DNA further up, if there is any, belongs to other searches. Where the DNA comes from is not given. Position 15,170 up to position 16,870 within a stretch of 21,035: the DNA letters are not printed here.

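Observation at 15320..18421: Tandem paralogous HEAT-repeat proteins with a shared, unrecognised C-terminal motif inside a glycan-modification operon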

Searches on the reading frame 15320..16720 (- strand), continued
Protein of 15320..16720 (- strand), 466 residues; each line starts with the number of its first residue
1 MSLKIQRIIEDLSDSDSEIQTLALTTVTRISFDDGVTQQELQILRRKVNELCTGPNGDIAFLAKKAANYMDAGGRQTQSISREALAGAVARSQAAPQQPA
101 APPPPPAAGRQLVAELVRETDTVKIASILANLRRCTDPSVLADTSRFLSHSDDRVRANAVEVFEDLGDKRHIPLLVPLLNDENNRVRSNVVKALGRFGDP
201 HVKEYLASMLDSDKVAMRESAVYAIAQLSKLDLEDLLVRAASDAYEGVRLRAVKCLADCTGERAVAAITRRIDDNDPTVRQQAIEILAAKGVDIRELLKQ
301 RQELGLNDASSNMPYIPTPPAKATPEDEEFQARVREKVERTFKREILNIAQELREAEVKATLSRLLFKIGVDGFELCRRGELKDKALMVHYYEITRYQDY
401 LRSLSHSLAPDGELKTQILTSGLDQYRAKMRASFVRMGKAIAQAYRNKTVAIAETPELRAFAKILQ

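Call 69: predict_structure(alignment_id=A5)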
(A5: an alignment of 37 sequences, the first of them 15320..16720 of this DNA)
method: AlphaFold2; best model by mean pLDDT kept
length: 466 residues; sequences in the alignment: 37
mean_pLDDT: 87.7   pTM: 0.51
mean pLDDT of the five models: 87.7, 87.6, 85.6, 85.1, 83.3
residues with pLDDT >= 90: 318; 70-90: 88; 50-70: 26; < 50: 34
segments of 3 or more residues with pLDDT < 50: 77-100, 311-320
pLDDT, mean of each block of 10 residues (from residue 1): 82 94 90 85 97 94 93 64 40 41 68 96 97 94 98 98 98 98 97 98 97 95 97 97 96 97 97 93 97 93 73 42 72 85 87 89 96 97 95 94 78 70 89 97 96 95 90
secondary structure, 60 per line:
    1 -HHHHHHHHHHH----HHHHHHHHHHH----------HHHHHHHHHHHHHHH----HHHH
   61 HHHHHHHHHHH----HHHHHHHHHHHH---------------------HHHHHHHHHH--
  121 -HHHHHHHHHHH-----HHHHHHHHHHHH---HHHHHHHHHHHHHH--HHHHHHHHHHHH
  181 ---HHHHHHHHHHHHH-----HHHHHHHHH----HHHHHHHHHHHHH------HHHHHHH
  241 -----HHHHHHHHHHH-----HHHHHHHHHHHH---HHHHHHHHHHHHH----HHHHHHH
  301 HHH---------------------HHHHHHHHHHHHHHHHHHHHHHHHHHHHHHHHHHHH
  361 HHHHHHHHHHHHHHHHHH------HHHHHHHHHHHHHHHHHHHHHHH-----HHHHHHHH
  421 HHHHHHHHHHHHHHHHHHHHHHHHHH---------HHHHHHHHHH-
elements in order: H2-12 H17-27 H38-52 H57-71 H76-87 H109-118 H122-132 H138-149 H153-166 H169-180 H184-196 H202-210 H215-227 H234-240 H246-256 H262-273 H277-289 H294-303 H325-378 H385-407 H413-446 H456-465

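Call 75: find_encoding_contigs(protein=P0001, flank=10000, max_places=2)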
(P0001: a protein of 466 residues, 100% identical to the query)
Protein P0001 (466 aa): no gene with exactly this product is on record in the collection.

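Call 76: list_cluster_members(proteins=[P0001, P0004, P0012, P0007, P0049, P0051, P0059, P0044, P0042, P0067])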
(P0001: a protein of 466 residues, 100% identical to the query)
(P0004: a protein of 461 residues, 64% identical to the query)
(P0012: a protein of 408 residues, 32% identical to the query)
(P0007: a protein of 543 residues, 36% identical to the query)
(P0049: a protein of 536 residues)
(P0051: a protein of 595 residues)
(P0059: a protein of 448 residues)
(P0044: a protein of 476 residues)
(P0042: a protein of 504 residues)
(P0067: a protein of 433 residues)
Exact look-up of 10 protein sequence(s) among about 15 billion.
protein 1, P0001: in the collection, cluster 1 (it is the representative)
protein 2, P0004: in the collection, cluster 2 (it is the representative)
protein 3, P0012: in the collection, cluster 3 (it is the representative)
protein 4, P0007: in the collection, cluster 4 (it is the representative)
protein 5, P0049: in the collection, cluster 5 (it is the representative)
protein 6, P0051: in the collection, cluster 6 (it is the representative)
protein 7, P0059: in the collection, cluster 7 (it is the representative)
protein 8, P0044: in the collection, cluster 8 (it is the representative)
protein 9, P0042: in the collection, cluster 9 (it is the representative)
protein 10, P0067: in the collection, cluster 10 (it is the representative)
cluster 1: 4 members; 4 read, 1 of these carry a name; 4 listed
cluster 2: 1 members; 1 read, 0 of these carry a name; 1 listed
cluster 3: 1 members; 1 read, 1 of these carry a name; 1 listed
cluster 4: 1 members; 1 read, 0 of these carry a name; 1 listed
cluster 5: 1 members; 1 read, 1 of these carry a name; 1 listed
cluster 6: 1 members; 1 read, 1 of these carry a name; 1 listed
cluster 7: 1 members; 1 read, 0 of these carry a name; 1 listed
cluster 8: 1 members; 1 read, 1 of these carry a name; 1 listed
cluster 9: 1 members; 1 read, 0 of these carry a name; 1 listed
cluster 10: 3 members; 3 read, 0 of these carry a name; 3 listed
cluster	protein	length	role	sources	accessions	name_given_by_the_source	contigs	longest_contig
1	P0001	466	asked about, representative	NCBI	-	-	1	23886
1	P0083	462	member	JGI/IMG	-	hypothetical protein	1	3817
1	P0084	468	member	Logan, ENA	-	-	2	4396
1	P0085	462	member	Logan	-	-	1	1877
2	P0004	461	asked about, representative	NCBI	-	-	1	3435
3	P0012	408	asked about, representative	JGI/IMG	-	hypothetical protein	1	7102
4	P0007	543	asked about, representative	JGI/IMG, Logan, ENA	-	-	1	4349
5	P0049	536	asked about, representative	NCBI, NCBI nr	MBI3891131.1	MAG: HEAT repeat domain-containing protein [Candidatus Wallbacteria bacterium] | HEAT repeat domain-containing protein [Candidatus Wallbacteria bacterium]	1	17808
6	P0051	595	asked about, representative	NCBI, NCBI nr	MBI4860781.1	MAG: HEAT repeat domain-containing protein [Candidatus Riflebacteria bacterium] | HEAT repeat domain-containing protein [Candidatus Riflebacteria bacterium]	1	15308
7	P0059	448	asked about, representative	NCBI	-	-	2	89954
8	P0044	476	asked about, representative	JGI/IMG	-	hypothetical protein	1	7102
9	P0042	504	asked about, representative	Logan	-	-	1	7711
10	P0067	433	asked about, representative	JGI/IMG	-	-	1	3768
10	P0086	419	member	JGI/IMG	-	-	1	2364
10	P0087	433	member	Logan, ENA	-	-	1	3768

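Call 79: search_protein_families(library=padloc, proteins=[window:15320-16720:-], max_evalue=0.01)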
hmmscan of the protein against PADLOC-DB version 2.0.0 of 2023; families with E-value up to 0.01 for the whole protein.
window:15320-16720:- (466 aa): 3 families
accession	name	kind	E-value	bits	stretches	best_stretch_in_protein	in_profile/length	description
PDLC02919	HEAT-ARM_XIII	-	2.8e-20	69.5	3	166-285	574-692/1972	-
PDLC01150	HEAT_CxxC_PDDEXK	-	1e-07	29.5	1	256-309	50-104/288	HEAT_CxxC_PD-DEXK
PDLC02973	WGR_XIII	-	0.0011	15.5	1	161-232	123-191/973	-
